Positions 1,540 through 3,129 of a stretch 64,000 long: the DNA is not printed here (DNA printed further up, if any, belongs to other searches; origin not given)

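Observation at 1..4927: Bacterial-style Tad module (TadA-like ATPase + split TadB/TadC-like platform proteins) next to a HEAT-repeat gene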

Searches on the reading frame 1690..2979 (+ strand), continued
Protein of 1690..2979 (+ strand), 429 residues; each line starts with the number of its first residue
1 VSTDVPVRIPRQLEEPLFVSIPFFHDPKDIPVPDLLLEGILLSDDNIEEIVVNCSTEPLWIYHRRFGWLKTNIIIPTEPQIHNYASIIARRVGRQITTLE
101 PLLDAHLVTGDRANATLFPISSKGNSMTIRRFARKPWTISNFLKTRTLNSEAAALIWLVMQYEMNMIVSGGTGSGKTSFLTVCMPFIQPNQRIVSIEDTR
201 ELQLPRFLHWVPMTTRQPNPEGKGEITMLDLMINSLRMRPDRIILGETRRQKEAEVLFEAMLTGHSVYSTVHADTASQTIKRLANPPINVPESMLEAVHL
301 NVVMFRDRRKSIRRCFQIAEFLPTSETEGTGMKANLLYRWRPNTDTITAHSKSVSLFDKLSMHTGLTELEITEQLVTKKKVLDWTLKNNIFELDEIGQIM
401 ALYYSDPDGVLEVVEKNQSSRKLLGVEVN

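Call 65: search_solved_structures(query=P0127, max_evalue=1e-8, show_alignments=5)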
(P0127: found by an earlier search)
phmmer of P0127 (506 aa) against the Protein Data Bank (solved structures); distinct sequences matched with E-value up to 1e-8: 22.
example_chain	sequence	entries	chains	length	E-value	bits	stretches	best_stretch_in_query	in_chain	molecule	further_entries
2oap_1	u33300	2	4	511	2e-66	228.1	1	98-490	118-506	Type II secretion system protein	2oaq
4ii7_A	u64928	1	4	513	1.3e-52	182.6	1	97-400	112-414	FlaI ATPase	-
4ihq_A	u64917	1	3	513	7e-52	180.2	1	97-400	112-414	FlaI ATPase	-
8rkd_E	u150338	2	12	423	9.5e-50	173.1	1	84-361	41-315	Pilus assembly ATPase CpaF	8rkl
8rjf_A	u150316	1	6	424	9.6e-50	173.1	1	84-361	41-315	Pilus assembly ATPase CpaF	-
9e24_A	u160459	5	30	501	1.4e-49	172.6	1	84-361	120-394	CpaF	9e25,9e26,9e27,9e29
6bge_A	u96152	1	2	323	2.5e-21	79.4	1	123-363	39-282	VirB11-like protein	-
1g6o_A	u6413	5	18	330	2.6e-21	79.3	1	123-363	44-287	CAG-ALPHA | virB11 homolog | Cag-alfa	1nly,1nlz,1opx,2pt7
2gza_A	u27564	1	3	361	6.3e-14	55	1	232-361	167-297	Type IV secretion system protein VirB11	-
2eyu_A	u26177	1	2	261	5.6e-11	45.3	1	243-370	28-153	twitching motility protein PilT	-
2gsz_A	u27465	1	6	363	1.6e-10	43.8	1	243-370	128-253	twitching motility protein PilT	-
2ewv_A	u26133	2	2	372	1.8e-10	43.7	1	243-370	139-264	twitching motility protein PilT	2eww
5it5_F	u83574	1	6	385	1.8e-10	43.6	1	243-381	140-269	ATP binding motif-containing protein PilF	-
5oiu_A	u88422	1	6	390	1.9e-10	43.6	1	243-381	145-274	Type IV pilus assembly protein PilF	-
6ejf_A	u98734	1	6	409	2e-10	43.4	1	243-381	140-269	Type IV pilus assembly protein PilF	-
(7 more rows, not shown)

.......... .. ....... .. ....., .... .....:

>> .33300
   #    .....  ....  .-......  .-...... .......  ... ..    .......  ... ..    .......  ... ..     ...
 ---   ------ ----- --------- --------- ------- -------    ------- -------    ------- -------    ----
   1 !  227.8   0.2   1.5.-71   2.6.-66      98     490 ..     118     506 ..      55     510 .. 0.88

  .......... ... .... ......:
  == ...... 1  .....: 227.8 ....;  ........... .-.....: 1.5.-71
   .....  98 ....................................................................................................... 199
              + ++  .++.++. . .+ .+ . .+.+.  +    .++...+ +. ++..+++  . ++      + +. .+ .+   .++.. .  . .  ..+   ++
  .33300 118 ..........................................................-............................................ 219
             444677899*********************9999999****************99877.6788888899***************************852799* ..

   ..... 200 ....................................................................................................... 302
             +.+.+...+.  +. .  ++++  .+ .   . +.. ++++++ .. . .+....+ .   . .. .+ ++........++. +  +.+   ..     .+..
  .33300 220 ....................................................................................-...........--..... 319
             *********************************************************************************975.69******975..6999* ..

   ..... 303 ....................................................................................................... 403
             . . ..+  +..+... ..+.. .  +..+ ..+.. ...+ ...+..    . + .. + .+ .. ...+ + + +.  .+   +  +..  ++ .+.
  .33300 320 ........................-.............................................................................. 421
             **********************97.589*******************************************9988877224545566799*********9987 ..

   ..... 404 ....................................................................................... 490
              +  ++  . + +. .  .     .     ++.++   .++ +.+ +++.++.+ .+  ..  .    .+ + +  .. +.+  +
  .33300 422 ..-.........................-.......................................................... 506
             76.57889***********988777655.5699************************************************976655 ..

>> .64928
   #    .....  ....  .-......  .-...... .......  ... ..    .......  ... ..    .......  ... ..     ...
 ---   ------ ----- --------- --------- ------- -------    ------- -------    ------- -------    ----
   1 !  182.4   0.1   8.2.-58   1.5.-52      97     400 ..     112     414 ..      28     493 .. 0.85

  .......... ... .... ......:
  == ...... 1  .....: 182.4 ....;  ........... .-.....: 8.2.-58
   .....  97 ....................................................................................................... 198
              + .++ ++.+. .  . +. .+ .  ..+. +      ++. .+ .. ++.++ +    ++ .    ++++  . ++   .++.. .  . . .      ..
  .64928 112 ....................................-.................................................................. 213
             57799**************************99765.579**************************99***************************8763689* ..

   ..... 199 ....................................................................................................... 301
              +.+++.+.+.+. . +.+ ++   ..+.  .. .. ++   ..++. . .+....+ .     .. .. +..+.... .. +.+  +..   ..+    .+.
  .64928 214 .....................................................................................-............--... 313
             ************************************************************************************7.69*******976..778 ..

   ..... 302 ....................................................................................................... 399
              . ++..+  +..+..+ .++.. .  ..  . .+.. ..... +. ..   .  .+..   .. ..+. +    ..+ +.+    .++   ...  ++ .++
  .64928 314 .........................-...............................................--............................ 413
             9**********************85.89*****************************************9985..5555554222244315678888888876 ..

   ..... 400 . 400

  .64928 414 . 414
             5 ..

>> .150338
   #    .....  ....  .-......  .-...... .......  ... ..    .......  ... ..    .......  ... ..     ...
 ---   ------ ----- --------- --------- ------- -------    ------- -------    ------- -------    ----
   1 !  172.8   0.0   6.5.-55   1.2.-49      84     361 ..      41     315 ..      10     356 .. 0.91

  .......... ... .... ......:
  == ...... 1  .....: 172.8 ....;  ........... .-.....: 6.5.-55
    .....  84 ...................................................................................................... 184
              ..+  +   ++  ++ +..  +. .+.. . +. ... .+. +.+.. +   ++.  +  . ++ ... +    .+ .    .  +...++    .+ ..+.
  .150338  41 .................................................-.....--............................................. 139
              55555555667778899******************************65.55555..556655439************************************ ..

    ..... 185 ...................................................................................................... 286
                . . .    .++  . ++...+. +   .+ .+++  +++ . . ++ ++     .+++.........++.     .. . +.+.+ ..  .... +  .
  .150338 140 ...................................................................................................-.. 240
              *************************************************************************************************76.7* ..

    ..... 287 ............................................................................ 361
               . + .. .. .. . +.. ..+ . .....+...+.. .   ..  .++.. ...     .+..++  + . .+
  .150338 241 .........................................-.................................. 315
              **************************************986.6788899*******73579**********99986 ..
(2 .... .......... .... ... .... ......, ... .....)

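Call 67: search_dna_similar(query=P0127, collection=plasmids, mode=protein, max_rows=40, rows=spread, max_evalue=1e-10)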
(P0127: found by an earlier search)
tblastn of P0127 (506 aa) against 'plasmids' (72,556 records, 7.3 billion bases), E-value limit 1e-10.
Records with a match: 4491; places in all: 5027; records where one place covers at least 80% of the query: 1.
Best place of each record, by identity: <60% 4491.
By first word of the organism name: Bacillus 478; Escherichia 448; Rhizobium 373; Campylobacter 318; Agrobacterium 242; Sinorhizobium 155; Ralstonia 148; Klebsiella 128; uncultured 128; Pseudomonas 128; and 268 more.
By predicted mobility (MOB-suite, as given by PLSDB): conjugative 2708; non-mobilizable 1108; mobilizable 675.
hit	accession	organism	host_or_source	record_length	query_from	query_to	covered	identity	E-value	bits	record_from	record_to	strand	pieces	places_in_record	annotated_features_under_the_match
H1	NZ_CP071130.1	Caballeronia sp. M1242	Homo sapiens,ETA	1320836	69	445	75%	35.2%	7e-51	194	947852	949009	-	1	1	none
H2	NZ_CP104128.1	Sinorhizobium sp. M103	Phaseolus vulgaris,cell ...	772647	45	399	70%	30.6%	8e-42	167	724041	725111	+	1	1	CpaF family protein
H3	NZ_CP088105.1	Rhizobium ruizarguesonis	cell culture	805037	88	360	54%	37.1%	2e-41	166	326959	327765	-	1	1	CpaF family protein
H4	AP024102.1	Ralstonia solanacearum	-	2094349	87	360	54%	36.2%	5e-36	150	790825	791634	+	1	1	type II/IV secretion system ATP-binding protein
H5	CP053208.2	Rhizobium leguminosarum bv. trifolii TA1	Trifolium spumosum L. (Annual ...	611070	112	398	57%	33.2%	2e-27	124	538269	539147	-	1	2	CpaF family protein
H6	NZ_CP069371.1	Neotabrizicola shimadae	microbial biofilm,biofilm, Nakabusa ...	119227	60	361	60%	29.7%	3e-22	108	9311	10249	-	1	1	ATPase, T2SS/T4P/T4SS family | TrbI/VirB10 family protein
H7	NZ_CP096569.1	Xanthomonas translucens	wheat,cell culture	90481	119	424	60%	28.7%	8e-16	88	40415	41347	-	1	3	none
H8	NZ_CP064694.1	Bradyrhizobium sp. 187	Acmispon strigosus,cell culture,root ...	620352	104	396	58%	29.3%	9e-19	98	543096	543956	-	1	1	trbB: P-type conjugative transfer ATPase TrbB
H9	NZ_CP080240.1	Vibrio sp. ED002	whole organism,kelp frond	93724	119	398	55%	29.8%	6e-21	104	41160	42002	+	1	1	trbB: P-type conjugative transfer ATPase TrbB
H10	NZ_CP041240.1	Sinorhizobium mexicanum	Acaciella angustissima,cell culture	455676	104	398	58%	27.9%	3e-16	90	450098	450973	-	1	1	trbB: P-type conjugative transfer ATPase TrbB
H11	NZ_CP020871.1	Xylella fastidiosa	Olea europaea,cell culture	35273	119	398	55%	29.0%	2e-16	91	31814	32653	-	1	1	trbB: P-type conjugative transfer ATPase TrbB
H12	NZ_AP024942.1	Aeromonas caviae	-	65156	119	398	55%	28.6%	6e-14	82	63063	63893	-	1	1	trbB: P-type conjugative transfer ATPase TrbB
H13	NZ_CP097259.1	Bacillus thuringiensis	pure culture,surface soil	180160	105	398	58%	26.8%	3e-11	74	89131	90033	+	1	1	ATPase, T2SS/T4P/T4SS family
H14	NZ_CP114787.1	Roseibium sp. Sym1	Symbiodiniaceae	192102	98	360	52%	29.5%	3e-15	87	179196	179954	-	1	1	trbB: P-type conjugative transfer ATPase TrbB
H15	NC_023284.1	Streptomyces sp. F2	-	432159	105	380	55%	27.9%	6e-13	79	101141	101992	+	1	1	CpaF/VirB11 family protein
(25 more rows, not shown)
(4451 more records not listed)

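Call 68: get_annotated_region(hit=H3, flank=6000)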
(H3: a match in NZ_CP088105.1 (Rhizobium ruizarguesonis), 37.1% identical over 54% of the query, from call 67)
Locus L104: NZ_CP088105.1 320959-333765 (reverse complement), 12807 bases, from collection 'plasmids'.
description: Rhizobium ruizarguesonis strain TA1 plasmid pTA1_1, complete sequence
organism: Rhizobium ruizarguesonis (NCBI taxid 2081791)
taxonomy: Bacteria; Pseudomonadota; Alphaproteobacteria; Hyphomicrobiales; Rhizobiaceae; Rhizobium; Rhizobium ruizarguesonis
host: -; source: cell culture; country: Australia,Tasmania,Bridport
typing (MOB-suite, as given by PLSDB): conjugative; relaxase MOBQ; mating-pair formation MPF_T
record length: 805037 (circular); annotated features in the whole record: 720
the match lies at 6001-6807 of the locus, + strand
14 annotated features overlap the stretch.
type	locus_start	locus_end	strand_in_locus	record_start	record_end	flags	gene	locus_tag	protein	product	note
CDS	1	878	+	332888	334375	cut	-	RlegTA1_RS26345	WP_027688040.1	type II and III secretion system protein family protein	-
CDS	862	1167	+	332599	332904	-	-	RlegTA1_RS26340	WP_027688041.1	hypothetical protein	-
CDS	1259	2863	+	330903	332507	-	-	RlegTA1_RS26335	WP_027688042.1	TadE/TadG family type IV pilus assembly protein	-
CDS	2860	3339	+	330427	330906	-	-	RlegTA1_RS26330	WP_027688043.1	TadE/TadG family type IV pilus assembly protein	-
CDS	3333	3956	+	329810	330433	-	-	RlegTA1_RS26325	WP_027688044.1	TadE/TadG family type IV pilus assembly protein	-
CDS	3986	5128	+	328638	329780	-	-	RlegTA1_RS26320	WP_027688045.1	response regulator/pilus assembly protein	-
CDS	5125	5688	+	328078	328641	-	-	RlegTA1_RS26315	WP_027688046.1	L,D-transpeptidase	GO:0018104 - peptidoglycan-protein cross-linking [Evidence IEA]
CDS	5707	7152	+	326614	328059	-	-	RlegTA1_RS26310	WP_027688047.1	CpaF family protein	-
CDS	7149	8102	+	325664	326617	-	-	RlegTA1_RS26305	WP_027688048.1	type II secretion system F family protein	-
CDS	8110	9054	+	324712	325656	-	-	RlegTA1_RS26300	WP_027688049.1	type II secretion system F family protein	-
CDS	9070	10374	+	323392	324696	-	-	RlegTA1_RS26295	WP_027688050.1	ATPase AAA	-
CDS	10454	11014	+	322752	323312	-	-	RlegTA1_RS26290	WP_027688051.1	hypothetical protein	-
CDS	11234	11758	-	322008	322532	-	-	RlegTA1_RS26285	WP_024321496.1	tetratricopeptide repeat protein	-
CDS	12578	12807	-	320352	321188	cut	-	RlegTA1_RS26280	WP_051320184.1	DUF6030 family protein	-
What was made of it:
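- On Bacterial Tad: All are present in the reference Rhizobium locus L104 (call 68).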

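Call 69: get_annotated_region(hit=H2, flank=3500)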
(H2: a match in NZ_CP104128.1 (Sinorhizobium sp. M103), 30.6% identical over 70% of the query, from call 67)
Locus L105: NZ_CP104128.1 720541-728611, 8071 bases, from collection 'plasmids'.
description: Sinorhizobium sp. M103 plasmid pM103b, complete sequence
organism: Sinorhizobium sp. M103 (NCBI taxid 2976821)
taxonomy: Bacteria; Pseudomonadota; Alphaproteobacteria; Hyphomicrobiales; Rhizobiaceae; Sinorhizobium; Sinorhizobium sp. M103
host: -; source: Phaseolus vulgaris,cell culture,Phaseolus vulgaris nodule,nodule from plant grown in inoculum free soil; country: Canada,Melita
typing (MOB-suite, as given by PLSDB): non-mobilizable
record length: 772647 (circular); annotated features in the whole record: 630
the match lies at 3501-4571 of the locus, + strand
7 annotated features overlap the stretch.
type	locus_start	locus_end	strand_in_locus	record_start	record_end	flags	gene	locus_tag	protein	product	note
CDS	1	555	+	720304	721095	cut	cpaB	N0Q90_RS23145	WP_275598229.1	Flp pilus assembly protein CpaB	-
CDS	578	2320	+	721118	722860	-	-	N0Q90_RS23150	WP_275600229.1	AAA family ATPase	-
CDS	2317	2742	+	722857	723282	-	-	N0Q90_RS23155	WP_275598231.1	TadE/TadG family type IV pilus assembly protein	-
CDS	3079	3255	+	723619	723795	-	-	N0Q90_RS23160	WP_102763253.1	Flp family type IVb pilin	-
CDS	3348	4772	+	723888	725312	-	-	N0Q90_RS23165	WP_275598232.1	CpaF family protein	-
CDS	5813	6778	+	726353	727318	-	-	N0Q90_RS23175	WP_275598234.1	type II secretion system F family protein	-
CDS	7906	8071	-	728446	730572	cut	-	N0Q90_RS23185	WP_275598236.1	response regulator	GO:0000160 - phosphorelay signal transduction system [Evidence IEA]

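Call 70: get_annotated_region(hit=H4, flank=3500)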
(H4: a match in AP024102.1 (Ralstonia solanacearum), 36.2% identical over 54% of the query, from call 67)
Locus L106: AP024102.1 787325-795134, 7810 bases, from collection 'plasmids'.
description: Ralstonia solanacearum MAFF 211491 plasmid pMAFF211491 DNA, complete sequence
organism: Ralstonia solanacearum (NCBI taxid 305)
taxonomy: Bacteria; Pseudomonadota; Betaproteobacteria; Burkholderiales; Burkholderiaceae; Ralstonia; Ralstonia solanacearum
host: -; source: -; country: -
typing (MOB-suite, as given by PLSDB): mobilizable; relaxase MOBP
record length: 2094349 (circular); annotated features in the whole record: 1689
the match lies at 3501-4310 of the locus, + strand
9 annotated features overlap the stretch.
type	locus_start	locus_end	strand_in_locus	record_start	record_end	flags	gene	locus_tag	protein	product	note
CDS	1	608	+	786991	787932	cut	-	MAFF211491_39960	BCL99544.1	membrane fimbriae assembly protein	-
CDS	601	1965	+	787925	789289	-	-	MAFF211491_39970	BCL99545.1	membrane protein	-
CDS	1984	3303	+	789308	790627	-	-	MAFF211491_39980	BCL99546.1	fimbrial protein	-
CDS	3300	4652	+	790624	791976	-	-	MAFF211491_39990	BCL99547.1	type II/IV secretion system ATP-binding protein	-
CDS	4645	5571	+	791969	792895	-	-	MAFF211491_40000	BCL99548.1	hypothetical protein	-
CDS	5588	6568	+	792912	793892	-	-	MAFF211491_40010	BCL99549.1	outer membrane protein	-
CDS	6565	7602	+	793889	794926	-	-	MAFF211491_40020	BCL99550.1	pilus assembly protein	-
CDS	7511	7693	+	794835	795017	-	-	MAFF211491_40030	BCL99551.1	hypothetical protein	-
CDS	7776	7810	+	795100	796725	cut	-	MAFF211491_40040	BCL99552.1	membrane protein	-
